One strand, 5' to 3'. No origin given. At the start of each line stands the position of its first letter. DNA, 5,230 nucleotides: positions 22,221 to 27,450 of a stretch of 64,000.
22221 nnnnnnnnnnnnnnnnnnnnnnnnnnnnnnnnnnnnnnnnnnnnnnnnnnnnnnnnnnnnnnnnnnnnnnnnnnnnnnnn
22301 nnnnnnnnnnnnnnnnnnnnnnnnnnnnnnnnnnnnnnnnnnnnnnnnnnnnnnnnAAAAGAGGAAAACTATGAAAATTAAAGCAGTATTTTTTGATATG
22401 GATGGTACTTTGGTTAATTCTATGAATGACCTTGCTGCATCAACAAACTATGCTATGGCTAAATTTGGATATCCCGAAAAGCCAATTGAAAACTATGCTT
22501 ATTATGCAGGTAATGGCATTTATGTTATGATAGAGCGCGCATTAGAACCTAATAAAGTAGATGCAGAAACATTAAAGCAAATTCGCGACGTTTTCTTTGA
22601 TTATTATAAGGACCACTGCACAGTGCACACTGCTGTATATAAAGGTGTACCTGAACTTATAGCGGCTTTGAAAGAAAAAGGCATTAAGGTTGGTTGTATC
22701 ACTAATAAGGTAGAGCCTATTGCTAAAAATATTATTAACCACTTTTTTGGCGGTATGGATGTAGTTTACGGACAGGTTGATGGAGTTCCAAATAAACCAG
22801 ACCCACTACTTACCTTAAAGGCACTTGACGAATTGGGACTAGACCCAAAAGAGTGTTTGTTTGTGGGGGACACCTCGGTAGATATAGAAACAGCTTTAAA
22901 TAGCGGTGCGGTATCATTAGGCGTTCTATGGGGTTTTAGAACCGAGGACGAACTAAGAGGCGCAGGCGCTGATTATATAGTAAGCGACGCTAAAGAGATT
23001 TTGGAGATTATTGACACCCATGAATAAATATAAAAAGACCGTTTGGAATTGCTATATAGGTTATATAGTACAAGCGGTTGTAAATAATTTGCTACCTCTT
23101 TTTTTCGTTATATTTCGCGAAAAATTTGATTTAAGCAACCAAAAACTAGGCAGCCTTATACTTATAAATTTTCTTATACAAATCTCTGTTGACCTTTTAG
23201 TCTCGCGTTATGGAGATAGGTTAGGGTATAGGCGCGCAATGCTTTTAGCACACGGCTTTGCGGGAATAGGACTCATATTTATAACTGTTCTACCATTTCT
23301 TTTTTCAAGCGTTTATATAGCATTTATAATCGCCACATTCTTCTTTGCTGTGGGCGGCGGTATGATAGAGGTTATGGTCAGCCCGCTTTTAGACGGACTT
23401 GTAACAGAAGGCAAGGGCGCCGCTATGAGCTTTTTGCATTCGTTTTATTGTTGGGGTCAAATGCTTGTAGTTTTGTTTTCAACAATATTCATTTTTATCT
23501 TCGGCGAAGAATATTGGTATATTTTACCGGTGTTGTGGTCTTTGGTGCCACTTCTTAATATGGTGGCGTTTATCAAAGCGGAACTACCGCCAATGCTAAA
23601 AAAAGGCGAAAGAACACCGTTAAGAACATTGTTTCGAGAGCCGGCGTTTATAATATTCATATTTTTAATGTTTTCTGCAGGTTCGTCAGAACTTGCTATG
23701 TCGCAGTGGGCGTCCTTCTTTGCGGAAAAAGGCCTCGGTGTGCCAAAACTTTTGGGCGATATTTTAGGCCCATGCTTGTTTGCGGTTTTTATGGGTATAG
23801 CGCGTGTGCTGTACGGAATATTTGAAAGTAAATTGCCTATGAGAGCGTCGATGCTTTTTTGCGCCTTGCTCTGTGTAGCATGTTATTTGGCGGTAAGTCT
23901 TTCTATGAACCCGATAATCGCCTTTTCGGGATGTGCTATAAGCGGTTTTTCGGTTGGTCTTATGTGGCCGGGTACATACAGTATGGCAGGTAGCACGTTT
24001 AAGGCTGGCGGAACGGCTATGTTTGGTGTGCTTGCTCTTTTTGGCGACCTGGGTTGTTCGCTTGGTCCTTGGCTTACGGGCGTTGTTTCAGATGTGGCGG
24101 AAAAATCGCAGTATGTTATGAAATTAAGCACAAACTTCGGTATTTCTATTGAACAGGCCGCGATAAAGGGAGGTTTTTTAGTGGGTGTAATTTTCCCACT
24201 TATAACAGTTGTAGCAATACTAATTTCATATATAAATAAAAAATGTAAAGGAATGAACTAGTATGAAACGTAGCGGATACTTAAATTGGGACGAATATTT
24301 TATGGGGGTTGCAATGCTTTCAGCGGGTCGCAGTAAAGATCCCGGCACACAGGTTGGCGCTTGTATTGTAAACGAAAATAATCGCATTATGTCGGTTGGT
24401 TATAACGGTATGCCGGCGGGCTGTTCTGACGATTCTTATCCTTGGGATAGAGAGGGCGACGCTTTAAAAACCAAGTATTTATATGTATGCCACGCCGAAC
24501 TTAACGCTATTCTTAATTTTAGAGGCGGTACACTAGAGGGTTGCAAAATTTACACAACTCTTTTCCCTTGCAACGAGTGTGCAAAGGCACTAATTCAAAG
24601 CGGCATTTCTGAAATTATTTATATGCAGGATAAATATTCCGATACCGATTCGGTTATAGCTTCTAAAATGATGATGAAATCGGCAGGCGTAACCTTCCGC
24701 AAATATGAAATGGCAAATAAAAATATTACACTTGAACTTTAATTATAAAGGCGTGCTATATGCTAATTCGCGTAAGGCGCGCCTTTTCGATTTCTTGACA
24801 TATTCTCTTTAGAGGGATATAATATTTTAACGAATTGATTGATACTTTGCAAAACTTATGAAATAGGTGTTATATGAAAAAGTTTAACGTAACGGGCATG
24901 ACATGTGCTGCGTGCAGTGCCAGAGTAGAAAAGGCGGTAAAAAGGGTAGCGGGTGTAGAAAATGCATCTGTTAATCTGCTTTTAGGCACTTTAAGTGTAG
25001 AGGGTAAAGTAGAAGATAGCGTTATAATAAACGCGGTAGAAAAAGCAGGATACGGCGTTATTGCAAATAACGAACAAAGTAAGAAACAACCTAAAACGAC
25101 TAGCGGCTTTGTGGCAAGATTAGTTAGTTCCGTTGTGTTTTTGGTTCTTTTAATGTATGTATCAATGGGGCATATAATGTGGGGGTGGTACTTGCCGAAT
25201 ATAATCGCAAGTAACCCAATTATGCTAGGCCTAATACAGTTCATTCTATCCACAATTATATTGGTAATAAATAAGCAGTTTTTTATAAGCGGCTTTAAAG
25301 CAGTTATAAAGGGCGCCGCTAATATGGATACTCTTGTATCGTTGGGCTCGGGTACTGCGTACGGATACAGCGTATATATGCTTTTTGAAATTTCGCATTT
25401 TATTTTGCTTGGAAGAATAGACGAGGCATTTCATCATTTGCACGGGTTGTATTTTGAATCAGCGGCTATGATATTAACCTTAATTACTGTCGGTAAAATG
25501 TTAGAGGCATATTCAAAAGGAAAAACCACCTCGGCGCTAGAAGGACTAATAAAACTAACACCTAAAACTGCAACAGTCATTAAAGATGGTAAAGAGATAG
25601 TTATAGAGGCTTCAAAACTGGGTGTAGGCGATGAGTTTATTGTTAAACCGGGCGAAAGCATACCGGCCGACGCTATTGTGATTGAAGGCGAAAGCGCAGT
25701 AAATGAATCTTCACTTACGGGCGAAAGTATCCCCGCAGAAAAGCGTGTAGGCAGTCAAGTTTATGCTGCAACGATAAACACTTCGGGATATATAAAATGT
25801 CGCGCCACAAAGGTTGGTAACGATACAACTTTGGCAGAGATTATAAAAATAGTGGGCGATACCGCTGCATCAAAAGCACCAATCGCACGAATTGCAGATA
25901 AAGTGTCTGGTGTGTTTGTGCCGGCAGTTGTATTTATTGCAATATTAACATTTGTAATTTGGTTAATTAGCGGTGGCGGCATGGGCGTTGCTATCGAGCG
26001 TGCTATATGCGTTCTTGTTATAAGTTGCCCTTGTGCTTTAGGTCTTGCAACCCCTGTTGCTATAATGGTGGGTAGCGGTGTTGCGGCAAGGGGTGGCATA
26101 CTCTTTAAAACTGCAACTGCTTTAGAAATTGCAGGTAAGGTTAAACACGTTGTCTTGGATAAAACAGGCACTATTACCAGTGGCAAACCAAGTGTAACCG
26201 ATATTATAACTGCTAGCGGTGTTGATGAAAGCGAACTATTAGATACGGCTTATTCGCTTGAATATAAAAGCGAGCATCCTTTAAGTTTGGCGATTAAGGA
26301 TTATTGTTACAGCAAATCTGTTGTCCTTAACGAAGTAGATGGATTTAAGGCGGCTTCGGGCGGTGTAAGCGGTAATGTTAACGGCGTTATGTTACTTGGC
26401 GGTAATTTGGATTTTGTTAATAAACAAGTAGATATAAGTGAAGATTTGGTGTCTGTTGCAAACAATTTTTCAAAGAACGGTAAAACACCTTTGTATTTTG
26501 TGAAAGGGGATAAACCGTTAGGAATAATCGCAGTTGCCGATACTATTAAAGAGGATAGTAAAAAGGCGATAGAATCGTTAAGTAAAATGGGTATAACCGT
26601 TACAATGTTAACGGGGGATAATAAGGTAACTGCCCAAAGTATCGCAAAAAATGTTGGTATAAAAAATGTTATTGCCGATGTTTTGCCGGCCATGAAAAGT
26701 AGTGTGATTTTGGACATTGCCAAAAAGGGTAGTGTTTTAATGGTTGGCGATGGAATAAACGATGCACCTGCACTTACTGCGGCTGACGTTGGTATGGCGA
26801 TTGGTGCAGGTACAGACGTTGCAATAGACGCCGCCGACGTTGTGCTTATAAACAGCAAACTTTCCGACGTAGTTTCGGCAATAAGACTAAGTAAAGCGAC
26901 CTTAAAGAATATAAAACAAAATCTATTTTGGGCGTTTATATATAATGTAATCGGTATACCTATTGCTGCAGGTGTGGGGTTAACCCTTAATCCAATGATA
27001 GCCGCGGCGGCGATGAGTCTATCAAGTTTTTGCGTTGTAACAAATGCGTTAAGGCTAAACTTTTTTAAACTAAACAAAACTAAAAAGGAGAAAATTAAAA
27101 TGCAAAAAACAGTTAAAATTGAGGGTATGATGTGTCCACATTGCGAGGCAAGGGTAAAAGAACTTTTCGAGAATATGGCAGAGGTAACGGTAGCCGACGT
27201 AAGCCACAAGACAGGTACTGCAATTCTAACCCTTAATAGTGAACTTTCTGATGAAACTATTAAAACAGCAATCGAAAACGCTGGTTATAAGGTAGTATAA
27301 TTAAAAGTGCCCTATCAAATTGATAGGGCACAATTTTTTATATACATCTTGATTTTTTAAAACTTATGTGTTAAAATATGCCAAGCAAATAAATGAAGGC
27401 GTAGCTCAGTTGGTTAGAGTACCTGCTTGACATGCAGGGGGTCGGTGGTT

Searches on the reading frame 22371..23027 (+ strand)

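Call 77: search_protein_families(library=pfam, proteins=[window:22371-23027:+], max_evalue=0.00001)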
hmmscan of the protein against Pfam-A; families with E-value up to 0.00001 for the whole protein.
window:22371-23027:+ (218 aa): 4 families
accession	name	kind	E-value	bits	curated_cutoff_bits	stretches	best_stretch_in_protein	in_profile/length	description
PF13419.12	HAD_2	-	8.1e-35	121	23.8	1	6-185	1-178/178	Haloacid dehalogenase-like hydrolase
PF00702.32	Hydrolase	-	7.6e-31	108.4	26.4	1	3-179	1-191/191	haloacid dehalogenase-like hydrolase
PF12710.13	HAD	-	1.6e-13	52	27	1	6-175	1-188/189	haloacid dehalogenase-like hydrolase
PF13242.12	Hydrolase_like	-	3.9e-12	46.3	22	1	141-209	3-74/75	HAD-hyrolase-like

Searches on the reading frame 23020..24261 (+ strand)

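Call 77: search_protein_families(library=pfam, proteins=[window:23020-24261:+], max_evalue=0.00001)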
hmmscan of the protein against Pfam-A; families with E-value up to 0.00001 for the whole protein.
window:23020-24261:+ (413 aa): 1 family
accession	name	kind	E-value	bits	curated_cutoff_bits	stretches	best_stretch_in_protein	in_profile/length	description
PF07690.21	MFS_1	-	8.2e-27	94.5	33.4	1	12-350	2-347/347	Major Facilitator Superfamily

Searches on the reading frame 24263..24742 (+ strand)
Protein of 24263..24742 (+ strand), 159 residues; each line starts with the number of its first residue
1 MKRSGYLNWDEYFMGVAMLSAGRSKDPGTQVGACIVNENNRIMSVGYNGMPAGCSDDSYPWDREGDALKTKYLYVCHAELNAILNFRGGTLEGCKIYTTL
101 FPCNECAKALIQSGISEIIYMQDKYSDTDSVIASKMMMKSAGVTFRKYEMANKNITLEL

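Call 77: search_protein_families(library=pfam, proteins=[window:24263-24742:+], max_evalue=0.00001)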
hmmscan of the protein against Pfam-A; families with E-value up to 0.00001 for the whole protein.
window:24263-24742:+ (159 aa): 2 families
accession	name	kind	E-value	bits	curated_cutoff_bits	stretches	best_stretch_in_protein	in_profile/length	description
PF00383.29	dCMP_cyt_deam_1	-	6e-27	94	25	1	8-121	2-101/102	Cytidine and deoxycytidylate deaminase zinc-binding region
PF14437.12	MafB19-deam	-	1.1e-13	51.7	27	1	8-147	2-127/142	MafB19-like deaminase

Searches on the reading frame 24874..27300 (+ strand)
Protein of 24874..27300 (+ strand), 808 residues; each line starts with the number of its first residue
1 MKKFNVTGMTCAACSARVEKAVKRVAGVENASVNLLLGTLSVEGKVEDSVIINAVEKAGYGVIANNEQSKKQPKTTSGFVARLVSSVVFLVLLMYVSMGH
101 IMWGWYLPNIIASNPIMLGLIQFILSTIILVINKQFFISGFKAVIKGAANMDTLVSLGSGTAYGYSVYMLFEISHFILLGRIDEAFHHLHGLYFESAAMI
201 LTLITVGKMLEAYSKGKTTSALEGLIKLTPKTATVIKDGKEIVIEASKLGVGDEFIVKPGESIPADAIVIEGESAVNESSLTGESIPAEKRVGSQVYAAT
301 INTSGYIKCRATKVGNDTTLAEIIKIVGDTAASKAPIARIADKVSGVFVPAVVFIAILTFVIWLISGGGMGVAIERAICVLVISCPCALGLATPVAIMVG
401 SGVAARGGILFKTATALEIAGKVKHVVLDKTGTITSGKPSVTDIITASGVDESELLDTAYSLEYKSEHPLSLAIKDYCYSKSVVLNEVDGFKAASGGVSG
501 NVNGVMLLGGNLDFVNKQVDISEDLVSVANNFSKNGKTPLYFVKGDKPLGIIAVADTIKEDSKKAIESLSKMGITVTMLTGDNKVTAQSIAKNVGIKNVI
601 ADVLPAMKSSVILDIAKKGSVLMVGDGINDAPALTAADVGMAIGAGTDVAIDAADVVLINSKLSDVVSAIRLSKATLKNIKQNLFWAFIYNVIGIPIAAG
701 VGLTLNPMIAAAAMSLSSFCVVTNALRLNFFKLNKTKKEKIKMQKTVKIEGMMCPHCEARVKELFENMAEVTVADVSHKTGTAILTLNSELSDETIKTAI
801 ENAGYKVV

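Call 77: search_protein_families(library=pfam, proteins=[window:24874-27300:+], max_evalue=0.00001)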
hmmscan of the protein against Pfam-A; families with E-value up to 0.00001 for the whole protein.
window:24874-27300:+ (808 aa): 4 families
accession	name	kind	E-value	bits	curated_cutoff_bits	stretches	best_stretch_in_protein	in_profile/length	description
PF00122.25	E1-E2_ATPase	-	5.3e-56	189.4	28.1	1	227-406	1-180/181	E1-E2 ATPase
PF00702.32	Hydrolase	-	2.4e-30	106.8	26.4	1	423-638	1-191/191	haloacid dehalogenase-like hydrolase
PF00403.32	HMA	-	2.9e-28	98.5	24.8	2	4-60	2-61/62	Heavy-metal-associated domain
PF08282.18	Hydrolase_3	-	8.4e-06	26.1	20.9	0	619-661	204-246/255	haloacid dehalogenase-like hydrolase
